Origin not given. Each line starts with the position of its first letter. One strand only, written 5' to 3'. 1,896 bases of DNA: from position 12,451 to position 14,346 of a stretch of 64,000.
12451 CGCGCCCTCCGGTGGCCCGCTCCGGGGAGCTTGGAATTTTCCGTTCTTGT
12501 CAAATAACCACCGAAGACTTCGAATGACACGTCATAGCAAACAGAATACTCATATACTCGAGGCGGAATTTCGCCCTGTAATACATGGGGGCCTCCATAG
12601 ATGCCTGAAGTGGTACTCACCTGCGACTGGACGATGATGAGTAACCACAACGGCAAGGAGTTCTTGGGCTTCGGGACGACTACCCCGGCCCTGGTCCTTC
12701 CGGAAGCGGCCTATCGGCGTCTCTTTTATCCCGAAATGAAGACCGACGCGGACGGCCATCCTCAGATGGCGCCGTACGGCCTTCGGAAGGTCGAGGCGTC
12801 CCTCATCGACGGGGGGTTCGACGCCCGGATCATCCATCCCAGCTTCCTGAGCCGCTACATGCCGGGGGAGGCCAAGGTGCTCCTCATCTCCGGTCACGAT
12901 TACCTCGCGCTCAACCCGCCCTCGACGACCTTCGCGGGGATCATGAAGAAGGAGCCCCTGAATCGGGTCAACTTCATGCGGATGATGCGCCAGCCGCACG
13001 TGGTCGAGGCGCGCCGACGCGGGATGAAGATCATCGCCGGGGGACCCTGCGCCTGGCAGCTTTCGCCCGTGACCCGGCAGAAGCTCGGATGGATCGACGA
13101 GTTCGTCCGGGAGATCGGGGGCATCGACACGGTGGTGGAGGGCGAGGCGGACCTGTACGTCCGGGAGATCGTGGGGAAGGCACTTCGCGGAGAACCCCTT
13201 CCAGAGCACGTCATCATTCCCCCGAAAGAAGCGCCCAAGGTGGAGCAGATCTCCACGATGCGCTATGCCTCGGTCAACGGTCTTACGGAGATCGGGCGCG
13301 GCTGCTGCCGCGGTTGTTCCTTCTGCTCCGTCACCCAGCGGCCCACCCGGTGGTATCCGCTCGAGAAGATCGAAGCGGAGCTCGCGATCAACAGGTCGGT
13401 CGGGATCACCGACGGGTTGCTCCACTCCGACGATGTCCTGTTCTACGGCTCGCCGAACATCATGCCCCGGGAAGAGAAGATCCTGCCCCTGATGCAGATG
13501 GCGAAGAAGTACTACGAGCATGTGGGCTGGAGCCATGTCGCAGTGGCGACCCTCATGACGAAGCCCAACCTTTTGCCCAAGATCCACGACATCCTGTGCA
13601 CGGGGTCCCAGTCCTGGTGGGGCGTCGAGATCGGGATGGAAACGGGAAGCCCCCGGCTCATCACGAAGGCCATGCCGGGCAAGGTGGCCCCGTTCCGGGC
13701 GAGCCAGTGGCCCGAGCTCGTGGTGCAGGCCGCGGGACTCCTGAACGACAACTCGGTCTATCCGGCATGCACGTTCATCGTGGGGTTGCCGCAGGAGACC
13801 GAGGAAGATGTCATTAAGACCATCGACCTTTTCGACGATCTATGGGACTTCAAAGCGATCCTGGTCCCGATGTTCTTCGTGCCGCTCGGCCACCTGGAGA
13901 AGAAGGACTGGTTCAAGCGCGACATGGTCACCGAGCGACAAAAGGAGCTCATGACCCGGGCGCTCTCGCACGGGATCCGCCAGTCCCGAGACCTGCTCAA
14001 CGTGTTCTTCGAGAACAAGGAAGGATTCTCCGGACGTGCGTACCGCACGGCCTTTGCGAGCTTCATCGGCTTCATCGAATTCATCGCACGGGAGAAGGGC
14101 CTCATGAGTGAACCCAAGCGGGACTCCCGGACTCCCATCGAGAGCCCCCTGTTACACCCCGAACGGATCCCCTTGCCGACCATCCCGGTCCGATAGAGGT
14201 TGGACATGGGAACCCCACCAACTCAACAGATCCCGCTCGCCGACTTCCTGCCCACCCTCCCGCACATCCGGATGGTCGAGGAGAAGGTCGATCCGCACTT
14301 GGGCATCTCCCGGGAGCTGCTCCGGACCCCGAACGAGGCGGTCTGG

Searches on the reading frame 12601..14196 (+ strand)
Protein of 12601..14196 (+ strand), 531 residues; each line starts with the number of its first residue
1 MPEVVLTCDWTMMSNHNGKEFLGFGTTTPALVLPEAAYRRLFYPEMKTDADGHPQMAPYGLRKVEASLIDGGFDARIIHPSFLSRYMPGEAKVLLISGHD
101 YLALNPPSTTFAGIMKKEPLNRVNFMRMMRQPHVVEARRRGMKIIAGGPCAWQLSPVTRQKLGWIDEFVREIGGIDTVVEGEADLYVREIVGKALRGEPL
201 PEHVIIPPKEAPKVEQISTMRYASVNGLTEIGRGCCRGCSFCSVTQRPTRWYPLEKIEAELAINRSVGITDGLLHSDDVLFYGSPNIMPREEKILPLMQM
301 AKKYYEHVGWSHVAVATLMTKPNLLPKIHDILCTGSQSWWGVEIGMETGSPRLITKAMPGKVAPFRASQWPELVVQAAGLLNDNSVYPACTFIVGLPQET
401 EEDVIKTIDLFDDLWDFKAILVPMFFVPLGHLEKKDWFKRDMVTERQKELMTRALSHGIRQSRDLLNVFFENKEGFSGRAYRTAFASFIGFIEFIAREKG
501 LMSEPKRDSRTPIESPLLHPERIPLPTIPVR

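Call 8: search_protein_families(library=pfam, proteins=[window:12601-14196:+], max_evalue=0.00001)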
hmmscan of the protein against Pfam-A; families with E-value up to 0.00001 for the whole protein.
window:12601-14196:+ (531 aa): 1 family
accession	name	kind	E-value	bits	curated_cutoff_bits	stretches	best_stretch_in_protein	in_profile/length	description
PF04055.27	Radical_SAM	-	6.6e-12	46.4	29.5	1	230-410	2-165/166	Radical SAM superfamily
